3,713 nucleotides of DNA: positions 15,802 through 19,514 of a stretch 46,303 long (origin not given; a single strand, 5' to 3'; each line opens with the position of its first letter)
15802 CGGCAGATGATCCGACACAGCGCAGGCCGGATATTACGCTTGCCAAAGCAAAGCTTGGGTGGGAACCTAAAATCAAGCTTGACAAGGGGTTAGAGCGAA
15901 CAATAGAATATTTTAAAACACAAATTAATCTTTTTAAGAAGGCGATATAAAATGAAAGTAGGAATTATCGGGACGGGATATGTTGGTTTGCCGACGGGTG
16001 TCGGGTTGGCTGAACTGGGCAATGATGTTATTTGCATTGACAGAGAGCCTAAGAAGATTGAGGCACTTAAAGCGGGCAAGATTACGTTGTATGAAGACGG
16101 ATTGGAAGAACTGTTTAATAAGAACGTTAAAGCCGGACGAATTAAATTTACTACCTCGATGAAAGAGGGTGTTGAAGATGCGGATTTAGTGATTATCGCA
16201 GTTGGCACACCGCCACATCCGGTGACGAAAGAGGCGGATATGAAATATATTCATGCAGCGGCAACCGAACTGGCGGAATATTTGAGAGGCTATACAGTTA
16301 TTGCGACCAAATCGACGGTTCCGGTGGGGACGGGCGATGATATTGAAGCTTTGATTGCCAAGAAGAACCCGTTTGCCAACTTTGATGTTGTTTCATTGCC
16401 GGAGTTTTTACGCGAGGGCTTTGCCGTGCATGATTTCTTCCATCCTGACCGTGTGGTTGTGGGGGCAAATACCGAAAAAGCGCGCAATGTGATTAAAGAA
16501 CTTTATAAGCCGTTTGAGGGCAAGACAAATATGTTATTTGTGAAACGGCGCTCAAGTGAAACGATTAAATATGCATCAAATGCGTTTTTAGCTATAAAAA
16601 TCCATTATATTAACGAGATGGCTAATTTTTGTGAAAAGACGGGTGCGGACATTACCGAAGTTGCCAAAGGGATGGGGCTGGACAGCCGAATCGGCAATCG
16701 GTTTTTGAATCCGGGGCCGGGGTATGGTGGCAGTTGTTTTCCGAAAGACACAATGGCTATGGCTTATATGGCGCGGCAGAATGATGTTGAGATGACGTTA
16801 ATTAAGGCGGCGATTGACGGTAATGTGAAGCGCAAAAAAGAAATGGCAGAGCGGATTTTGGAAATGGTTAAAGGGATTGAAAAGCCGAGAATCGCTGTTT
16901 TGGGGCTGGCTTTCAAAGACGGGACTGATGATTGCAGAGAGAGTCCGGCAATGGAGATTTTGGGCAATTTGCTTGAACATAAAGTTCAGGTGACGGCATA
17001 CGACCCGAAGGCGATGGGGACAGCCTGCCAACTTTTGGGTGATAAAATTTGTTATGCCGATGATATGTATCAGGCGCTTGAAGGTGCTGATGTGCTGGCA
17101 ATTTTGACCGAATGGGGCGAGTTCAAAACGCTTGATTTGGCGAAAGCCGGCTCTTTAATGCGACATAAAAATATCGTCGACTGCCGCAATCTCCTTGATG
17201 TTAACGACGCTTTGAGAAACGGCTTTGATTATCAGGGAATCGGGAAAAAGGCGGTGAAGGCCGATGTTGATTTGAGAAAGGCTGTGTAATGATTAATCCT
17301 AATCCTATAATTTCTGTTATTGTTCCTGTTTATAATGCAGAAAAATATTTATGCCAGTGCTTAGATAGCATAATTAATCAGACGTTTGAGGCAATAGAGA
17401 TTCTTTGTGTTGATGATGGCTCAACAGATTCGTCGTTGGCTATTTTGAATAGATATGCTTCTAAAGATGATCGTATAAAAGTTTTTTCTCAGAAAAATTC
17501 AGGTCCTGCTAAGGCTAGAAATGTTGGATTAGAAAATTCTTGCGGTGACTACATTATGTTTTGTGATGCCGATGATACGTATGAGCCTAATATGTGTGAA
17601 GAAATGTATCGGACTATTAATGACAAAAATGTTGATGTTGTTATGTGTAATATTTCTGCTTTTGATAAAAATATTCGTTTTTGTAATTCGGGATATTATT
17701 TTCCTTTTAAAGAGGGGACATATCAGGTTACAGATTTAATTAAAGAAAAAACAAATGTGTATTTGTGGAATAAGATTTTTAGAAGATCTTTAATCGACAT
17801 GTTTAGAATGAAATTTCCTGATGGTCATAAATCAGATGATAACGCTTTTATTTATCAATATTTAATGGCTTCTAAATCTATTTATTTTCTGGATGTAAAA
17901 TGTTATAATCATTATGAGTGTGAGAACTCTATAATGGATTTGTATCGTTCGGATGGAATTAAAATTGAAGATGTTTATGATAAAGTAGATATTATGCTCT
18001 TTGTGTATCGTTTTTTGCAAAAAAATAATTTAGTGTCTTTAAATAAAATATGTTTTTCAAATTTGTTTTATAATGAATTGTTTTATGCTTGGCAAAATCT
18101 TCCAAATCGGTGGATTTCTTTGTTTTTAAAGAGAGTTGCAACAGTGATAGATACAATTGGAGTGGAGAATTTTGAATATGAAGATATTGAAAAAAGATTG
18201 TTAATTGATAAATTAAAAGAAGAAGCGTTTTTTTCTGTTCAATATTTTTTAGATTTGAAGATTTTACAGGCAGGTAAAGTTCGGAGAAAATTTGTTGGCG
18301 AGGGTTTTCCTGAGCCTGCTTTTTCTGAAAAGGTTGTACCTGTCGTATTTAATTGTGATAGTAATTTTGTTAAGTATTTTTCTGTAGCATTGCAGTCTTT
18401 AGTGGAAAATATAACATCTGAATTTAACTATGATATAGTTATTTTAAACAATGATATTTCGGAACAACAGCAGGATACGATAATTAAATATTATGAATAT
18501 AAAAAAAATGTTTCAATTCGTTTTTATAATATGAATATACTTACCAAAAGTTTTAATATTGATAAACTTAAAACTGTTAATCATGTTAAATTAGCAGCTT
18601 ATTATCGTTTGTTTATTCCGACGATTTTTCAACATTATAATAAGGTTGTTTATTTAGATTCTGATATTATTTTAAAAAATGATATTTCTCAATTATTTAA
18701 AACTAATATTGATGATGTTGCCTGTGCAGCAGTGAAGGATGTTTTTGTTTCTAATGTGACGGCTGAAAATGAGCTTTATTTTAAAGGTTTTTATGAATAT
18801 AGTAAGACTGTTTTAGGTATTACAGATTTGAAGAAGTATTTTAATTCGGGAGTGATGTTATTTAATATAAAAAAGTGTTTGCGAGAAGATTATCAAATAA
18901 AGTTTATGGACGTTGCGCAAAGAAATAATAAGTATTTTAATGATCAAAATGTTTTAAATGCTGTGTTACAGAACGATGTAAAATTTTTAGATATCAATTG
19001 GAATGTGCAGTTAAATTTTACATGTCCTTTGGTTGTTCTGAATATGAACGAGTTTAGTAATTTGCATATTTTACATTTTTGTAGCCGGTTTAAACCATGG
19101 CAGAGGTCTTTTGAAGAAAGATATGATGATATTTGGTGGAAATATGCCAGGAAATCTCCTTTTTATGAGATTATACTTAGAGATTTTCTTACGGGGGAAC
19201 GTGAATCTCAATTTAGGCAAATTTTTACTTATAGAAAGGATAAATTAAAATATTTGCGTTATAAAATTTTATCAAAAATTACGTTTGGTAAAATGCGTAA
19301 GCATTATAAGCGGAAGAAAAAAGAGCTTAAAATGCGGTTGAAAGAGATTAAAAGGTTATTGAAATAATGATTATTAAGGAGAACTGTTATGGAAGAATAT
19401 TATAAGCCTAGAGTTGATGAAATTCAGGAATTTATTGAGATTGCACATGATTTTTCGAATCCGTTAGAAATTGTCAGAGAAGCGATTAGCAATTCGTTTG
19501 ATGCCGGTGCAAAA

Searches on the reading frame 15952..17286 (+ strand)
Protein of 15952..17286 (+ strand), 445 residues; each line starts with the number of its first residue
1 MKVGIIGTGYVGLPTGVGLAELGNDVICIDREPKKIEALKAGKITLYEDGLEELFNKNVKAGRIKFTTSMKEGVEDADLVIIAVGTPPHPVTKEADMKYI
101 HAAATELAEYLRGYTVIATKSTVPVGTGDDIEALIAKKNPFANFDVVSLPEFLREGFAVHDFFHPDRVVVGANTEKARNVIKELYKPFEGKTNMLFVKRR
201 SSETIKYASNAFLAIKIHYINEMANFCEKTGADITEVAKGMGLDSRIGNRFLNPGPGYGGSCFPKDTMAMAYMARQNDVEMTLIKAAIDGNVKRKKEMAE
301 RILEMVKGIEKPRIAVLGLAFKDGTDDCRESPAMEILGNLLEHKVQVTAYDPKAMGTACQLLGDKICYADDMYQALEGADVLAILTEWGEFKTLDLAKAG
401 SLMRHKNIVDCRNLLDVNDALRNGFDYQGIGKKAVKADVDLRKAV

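Call 50: find_encoding_contigs(protein=window:15952-17286:+, flank=10000, max_places=8)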
Protein window:15952-17286:+ (445 aa): 6 contigs read that carry it; 5 places shown.
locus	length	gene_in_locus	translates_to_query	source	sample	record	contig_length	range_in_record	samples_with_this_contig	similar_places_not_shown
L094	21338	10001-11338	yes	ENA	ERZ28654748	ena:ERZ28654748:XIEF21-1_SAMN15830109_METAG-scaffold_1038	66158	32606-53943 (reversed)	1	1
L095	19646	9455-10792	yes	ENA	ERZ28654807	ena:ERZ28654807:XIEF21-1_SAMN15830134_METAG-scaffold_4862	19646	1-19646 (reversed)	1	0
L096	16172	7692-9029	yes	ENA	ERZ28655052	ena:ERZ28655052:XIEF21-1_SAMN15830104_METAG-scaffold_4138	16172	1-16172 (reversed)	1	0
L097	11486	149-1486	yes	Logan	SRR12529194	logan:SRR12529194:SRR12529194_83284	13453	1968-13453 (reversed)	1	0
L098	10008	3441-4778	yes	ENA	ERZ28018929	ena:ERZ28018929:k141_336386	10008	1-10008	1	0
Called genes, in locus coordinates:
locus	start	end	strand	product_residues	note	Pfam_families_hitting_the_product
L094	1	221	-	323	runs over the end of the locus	PF06258:Mito_fiss_Elm1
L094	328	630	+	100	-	-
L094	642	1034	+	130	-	-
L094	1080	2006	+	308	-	PF00226:DnaJ, PF01556:DnaJ_C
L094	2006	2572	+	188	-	PF07081:DUF1349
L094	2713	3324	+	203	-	PF00440:TetR_N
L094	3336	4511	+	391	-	PF25917:BSH_RND, PF25973:BSH_CzcB (weak), PF25876:HH_MFP_RND, PF25885:HH_EMRA (weak), PF25967:RND-MFP_C, PF25989:YknX_C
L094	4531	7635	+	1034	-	PF00873:ACR_tran, PF03176:MMPL, PF02355:SecD_SecF_C (weak), PF03176:MMPL (weak)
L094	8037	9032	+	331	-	PF00535:Glycos_transf_2, PF10111:Glyco_tranf_2_2, PF13641:Glyco_tranf_2_3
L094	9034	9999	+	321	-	PF01073:3Beta_HSD, PF01370:Epimerase, PF02719:Polysacc_synt_2 (faint), PF07993:NAD_binding_4 (faint), PF16363:GDP_Man_Dehyd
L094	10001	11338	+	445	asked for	PF02558:ApbA (weak), PF03446:NAD_binding_2 (weak), PF03721:UDPG_MGDP_dh_N, PF03807:F420_oxidored (faint), PF00984:UDPG_MGDP_dh, PF03720:UDPG_MGDP_dh_C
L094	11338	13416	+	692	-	PF00535:Glycos_transf_2, PF10111:Glyco_tranf_2_2, PF13641:Glyco_tranf_2_3, PF01501:Glyco_transf_8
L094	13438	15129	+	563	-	PF13589:HATPase_c_3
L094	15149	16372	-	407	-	-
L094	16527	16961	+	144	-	-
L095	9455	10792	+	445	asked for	PF02558:ApbA (weak), PF03446:NAD_binding_2 (weak), PF03721:UDPG_MGDP_dh_N, PF03807:F420_oxidored (faint), PF00984:UDPG_MGDP_dh, PF03720:UDPG_MGDP_dh_C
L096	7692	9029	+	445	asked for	PF02558:ApbA (weak), PF03446:NAD_binding_2 (weak), PF03721:UDPG_MGDP_dh_N, PF03807:F420_oxidored (faint), PF00984:UDPG_MGDP_dh, PF03720:UDPG_MGDP_dh_C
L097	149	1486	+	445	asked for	PF02558:ApbA (weak), PF03446:NAD_binding_2 (weak), PF03721:UDPG_MGDP_dh_N, PF03807:F420_oxidored (faint), PF00984:UDPG_MGDP_dh, PF03720:UDPG_MGDP_dh_C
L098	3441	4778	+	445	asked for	PF02558:ApbA (weak), PF03446:NAD_binding_2 (weak), PF03721:UDPG_MGDP_dh_N, PF03807:F420_oxidored (faint), PF00984:UDPG_MGDP_dh, PF03720:UDPG_MGDP_dh_C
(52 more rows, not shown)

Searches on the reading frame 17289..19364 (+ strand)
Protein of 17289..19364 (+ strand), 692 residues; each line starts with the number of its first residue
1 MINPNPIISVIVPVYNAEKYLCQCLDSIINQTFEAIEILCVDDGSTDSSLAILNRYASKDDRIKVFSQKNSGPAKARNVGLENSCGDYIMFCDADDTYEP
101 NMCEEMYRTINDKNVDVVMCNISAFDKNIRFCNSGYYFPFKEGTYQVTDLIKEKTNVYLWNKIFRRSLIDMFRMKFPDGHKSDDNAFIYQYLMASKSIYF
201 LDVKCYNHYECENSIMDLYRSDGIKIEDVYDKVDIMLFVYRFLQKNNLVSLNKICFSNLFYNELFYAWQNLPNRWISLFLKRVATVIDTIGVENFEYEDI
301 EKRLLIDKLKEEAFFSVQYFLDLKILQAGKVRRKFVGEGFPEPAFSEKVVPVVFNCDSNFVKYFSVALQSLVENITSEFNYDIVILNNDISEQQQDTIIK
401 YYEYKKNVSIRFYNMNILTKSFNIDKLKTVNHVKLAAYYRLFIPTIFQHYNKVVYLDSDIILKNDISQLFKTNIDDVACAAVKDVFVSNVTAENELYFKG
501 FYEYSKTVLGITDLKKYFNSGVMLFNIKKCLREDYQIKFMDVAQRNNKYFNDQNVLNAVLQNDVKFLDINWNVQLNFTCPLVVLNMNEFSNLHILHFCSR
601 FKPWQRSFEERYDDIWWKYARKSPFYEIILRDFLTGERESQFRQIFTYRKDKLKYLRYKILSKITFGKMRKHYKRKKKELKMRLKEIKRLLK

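Call 47: search_protein_families(library=pfam, proteins=[window:17289-19364:+], max_evalue=0.01)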
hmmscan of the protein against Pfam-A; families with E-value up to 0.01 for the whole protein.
window:17289-19364:+ (692 aa): 5 families
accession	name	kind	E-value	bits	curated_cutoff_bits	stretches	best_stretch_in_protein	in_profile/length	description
PF01501.26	Glyco_transf_8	-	6.1e-41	141.1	24.3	1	352-606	2-251/253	Glycosyl transferase family 8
PF00535.33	Glycos_transf_2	-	1.6e-40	139.2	23.3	1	9-168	1-163/168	Glycosyl transferase family 2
PF10111.15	Glyco_tranf_2_2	-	5.8e-13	49.4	27.3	1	9-115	1-111/276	Glycosyltransferase like family 2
PF13641.12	Glyco_tranf_2_3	-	2.4e-10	41.3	27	1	6-205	2-208/230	Glycosyltransferase like family 2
PF13704.12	Glyco_tranf_2_4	-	0.0036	18.2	27.5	0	16-96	2-82/98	Glycosyl transferase family 2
